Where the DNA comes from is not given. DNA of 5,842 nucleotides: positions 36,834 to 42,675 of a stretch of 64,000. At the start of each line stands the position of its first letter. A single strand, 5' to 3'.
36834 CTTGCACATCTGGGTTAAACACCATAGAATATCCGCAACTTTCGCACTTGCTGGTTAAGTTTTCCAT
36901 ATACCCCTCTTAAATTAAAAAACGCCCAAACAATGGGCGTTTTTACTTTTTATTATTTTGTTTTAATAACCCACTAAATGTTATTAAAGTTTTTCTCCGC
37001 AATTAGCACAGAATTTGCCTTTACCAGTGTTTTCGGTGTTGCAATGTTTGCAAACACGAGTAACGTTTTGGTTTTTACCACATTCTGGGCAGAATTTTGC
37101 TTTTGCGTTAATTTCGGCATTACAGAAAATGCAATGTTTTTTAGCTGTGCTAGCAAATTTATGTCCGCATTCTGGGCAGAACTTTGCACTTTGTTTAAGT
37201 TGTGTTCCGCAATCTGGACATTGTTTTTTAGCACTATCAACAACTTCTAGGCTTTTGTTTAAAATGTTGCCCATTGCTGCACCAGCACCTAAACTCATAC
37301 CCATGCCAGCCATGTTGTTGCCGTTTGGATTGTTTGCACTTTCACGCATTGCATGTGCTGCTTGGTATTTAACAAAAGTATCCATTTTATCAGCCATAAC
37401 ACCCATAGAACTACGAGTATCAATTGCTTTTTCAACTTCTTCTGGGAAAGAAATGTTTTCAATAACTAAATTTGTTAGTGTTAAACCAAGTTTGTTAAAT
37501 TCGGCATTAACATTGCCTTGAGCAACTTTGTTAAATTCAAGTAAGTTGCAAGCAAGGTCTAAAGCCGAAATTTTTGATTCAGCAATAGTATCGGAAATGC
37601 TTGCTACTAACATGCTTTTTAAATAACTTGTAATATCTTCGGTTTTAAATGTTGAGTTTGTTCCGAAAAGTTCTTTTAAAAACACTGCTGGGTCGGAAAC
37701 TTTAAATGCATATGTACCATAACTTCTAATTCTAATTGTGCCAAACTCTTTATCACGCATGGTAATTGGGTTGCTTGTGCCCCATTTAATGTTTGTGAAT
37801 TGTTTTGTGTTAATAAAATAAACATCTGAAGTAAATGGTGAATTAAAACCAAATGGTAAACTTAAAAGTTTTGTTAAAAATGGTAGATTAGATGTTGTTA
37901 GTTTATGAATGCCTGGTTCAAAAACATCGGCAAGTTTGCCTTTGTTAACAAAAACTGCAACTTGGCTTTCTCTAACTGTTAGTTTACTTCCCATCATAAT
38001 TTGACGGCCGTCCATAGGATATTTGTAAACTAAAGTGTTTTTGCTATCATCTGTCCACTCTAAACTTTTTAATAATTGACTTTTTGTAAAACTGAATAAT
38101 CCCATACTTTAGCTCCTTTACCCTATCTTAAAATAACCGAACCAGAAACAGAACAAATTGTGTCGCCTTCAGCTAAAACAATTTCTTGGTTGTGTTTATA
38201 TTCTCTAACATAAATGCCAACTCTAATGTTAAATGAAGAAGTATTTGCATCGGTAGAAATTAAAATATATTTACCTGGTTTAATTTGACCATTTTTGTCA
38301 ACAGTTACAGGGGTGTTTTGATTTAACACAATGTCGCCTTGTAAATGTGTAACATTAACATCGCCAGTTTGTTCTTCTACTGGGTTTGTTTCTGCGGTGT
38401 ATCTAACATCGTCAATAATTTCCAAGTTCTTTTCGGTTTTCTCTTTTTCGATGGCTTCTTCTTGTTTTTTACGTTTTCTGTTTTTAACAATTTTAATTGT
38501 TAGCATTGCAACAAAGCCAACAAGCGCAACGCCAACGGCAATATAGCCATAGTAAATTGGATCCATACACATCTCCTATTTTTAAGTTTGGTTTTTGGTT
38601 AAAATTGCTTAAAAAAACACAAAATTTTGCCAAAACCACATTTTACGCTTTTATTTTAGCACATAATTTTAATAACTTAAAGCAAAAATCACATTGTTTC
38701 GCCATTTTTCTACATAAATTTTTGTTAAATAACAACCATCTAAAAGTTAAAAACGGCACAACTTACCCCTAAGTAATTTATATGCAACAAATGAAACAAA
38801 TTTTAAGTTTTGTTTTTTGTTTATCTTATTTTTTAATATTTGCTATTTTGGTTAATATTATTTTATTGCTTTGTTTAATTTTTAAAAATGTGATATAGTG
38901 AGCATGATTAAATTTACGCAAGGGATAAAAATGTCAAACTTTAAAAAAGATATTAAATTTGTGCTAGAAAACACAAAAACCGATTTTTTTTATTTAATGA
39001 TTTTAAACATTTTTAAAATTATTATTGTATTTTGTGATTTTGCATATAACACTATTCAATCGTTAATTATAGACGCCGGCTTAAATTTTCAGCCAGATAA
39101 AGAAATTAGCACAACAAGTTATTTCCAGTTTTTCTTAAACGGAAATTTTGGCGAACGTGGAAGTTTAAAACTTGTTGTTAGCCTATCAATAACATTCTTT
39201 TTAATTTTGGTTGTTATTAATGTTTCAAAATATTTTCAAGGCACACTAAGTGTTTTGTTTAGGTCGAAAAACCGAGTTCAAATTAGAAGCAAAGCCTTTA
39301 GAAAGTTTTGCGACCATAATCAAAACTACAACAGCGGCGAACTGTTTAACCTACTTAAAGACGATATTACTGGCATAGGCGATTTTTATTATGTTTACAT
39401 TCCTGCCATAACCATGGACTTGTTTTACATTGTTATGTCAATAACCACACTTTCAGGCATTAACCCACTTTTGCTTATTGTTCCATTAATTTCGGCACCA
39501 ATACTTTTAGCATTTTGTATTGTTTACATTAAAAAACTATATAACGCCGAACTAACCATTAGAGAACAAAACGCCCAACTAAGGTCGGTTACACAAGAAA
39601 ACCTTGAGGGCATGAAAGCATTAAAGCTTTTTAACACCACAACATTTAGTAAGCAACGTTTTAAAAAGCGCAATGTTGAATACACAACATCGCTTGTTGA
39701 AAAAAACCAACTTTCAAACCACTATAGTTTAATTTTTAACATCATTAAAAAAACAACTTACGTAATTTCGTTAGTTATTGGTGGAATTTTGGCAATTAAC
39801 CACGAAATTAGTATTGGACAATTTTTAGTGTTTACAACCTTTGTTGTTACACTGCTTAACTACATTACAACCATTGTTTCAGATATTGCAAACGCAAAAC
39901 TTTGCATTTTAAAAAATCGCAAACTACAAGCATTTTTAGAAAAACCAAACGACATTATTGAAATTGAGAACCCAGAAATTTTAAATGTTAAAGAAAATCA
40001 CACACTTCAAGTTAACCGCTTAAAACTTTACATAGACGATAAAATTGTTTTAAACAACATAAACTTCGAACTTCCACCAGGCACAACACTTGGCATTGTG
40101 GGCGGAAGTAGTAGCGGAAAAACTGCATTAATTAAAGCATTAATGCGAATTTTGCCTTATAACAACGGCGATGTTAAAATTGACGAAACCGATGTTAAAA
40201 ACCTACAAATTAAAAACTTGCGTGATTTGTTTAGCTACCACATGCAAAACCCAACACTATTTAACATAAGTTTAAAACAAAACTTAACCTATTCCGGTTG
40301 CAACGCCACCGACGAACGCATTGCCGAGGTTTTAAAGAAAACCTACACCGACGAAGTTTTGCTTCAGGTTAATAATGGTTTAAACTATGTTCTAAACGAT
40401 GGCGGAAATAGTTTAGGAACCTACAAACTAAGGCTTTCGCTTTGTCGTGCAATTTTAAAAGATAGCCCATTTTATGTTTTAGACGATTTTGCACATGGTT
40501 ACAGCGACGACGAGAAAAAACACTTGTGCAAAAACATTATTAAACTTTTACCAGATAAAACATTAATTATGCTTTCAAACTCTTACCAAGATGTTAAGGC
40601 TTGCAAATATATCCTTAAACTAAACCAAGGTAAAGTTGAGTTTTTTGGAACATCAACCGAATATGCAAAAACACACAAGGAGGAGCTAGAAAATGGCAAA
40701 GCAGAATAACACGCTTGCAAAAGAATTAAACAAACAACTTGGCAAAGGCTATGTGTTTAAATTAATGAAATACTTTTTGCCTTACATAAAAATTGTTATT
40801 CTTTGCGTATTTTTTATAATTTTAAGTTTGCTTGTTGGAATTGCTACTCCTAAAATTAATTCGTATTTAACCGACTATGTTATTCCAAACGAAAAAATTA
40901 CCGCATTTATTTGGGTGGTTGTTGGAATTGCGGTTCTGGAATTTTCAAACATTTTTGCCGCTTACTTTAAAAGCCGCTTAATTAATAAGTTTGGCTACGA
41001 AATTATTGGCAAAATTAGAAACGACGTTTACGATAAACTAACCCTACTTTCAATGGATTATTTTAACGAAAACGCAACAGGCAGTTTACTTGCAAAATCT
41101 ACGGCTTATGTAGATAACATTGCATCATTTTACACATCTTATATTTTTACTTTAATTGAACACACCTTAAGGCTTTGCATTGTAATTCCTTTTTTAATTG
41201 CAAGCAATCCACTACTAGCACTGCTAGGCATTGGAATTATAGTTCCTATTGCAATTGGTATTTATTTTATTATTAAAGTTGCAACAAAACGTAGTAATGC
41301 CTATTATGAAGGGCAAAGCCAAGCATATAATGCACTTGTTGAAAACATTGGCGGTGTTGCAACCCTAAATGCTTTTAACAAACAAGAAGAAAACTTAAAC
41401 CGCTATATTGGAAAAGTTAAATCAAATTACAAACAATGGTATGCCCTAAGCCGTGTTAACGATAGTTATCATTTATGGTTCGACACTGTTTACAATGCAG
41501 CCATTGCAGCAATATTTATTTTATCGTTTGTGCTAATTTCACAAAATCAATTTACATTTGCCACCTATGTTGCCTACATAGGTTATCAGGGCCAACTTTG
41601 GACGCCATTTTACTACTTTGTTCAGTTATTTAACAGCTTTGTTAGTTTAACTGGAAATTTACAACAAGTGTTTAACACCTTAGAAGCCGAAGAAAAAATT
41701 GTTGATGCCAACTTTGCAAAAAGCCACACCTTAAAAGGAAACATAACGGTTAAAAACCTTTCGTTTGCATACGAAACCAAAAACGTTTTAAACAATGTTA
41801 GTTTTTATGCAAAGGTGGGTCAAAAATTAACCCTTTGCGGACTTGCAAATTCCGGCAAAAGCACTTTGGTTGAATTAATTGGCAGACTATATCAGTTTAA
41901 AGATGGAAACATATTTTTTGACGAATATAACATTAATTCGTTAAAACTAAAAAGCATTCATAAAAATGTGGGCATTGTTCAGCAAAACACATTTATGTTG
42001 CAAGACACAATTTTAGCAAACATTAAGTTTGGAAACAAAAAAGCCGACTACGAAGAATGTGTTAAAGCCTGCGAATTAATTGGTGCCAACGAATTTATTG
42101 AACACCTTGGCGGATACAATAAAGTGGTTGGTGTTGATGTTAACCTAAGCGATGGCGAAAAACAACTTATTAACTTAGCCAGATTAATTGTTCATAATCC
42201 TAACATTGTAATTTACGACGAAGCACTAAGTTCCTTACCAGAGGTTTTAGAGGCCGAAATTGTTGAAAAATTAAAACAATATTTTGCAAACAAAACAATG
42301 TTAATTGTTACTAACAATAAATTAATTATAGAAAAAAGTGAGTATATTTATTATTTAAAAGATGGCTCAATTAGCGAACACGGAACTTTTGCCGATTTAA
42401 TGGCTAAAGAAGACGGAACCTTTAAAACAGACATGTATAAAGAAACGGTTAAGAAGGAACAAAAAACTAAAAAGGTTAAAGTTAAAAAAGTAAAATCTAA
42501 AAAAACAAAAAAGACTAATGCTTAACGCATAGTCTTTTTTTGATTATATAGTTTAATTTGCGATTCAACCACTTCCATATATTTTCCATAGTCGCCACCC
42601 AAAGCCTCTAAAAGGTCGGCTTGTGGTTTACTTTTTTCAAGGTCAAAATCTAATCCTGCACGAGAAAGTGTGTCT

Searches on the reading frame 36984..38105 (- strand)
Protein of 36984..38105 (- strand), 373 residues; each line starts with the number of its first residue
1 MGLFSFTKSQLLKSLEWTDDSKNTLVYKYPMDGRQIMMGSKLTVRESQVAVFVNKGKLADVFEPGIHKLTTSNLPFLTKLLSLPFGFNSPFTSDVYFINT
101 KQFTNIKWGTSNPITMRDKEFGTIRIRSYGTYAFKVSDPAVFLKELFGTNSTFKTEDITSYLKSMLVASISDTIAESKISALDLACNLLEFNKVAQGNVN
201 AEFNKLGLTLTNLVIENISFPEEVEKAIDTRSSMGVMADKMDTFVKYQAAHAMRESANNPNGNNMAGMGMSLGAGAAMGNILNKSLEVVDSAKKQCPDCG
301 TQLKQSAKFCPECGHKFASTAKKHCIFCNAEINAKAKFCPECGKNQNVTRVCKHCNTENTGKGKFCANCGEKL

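Call 47: search_protein_families(library=pfam, proteins=[window:36984-38105:-], max_evalue=0.00001)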
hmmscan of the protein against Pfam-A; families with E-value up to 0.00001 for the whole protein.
window:36984-38105:- (373 aa): 7 families
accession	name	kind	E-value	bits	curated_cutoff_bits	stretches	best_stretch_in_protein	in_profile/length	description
PF13421.11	Band_7_1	-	1.5e-82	276.8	24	1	26-236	1-211/211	SPFH domain-Band 7 family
PF01145.31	Band_7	-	2.4e-18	67.2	23.6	1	43-237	2-164/176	SPFH domain / Band 7 family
PF12773.13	DZR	-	5.9e-14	52.4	27.3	1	296-343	1-45/45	Double zinc ribbon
PF13240.11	Zn_Ribbon_1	-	2.4e-13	49.9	25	1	296-316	2-22/23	zinc-ribbon domain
PF17032.10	Zn_ribbon_15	-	1.2e-08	36.1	28.9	0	290-314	49-73/73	zinc-ribbon family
PF13248.11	Zn_ribbon_3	-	1.8e-08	34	27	1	293-317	2-26/26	zinc-ribbon domain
PF10571.15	UPF0547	-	4.3e-06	27.2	29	1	294-318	1-25/26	Uncharacterised protein family UPF0547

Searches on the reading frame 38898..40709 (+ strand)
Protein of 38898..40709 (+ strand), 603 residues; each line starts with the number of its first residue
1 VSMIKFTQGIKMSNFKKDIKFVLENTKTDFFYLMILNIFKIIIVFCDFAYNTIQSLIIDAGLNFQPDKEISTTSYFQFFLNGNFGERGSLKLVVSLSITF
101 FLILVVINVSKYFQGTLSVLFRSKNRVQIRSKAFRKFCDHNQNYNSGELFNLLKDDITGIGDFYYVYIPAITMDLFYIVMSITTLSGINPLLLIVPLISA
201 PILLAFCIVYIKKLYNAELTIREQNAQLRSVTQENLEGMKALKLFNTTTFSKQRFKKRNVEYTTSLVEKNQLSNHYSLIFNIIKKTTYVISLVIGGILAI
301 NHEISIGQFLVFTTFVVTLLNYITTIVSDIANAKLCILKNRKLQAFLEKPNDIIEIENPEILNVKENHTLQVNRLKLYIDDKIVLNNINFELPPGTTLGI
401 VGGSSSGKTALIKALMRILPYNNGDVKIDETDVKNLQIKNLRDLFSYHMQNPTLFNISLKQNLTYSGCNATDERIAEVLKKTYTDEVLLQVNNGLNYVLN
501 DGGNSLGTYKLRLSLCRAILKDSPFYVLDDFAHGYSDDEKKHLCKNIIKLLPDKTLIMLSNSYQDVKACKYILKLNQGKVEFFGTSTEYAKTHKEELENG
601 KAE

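Call 47: search_protein_families(library=pfam, proteins=[window:38898-40709:+], max_evalue=0.00001)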
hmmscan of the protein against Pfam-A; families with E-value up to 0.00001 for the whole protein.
window:38898-40709:+ (603 aa): 2 families
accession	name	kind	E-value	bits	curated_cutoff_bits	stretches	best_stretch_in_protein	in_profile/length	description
PF00664.28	ABC_membrane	-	4.6e-22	79.4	28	1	36-321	4-272/274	ABC transporter transmembrane region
PF00005.33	ABC_tran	-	2.1e-17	64.4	25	1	385-530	1-134/137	ABC transporter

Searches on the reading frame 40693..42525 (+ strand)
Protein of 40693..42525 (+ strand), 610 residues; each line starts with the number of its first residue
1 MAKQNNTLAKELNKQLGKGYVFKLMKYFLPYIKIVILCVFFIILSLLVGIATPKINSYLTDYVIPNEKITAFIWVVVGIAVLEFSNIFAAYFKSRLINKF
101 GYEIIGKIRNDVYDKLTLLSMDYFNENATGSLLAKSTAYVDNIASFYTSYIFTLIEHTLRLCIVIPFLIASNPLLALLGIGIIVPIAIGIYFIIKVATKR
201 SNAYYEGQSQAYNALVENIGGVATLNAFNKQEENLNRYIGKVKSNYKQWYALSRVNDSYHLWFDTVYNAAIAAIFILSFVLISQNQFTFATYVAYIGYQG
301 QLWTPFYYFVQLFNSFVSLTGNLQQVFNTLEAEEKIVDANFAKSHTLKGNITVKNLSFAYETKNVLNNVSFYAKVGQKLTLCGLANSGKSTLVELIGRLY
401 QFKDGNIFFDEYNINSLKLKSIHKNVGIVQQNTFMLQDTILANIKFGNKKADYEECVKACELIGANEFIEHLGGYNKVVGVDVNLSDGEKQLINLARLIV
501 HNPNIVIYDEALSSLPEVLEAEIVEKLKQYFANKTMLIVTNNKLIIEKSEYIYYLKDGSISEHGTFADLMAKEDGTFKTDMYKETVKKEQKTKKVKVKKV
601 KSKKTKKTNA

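Call 47: search_protein_families(library=pfam, proteins=[window:40693-42525:+], max_evalue=0.00001)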
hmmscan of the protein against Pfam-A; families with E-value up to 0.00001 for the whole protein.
window:40693-42525:+ (610 aa): 2 families
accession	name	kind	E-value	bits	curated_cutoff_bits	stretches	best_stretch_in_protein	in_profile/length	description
PF00664.28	ABC_membrane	-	1.3e-34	120.6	28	1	35-305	1-273/274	ABC transporter transmembrane region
PF00005.33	ABC_tran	-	1.8e-20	74.4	25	1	366-512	1-136/137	ABC transporter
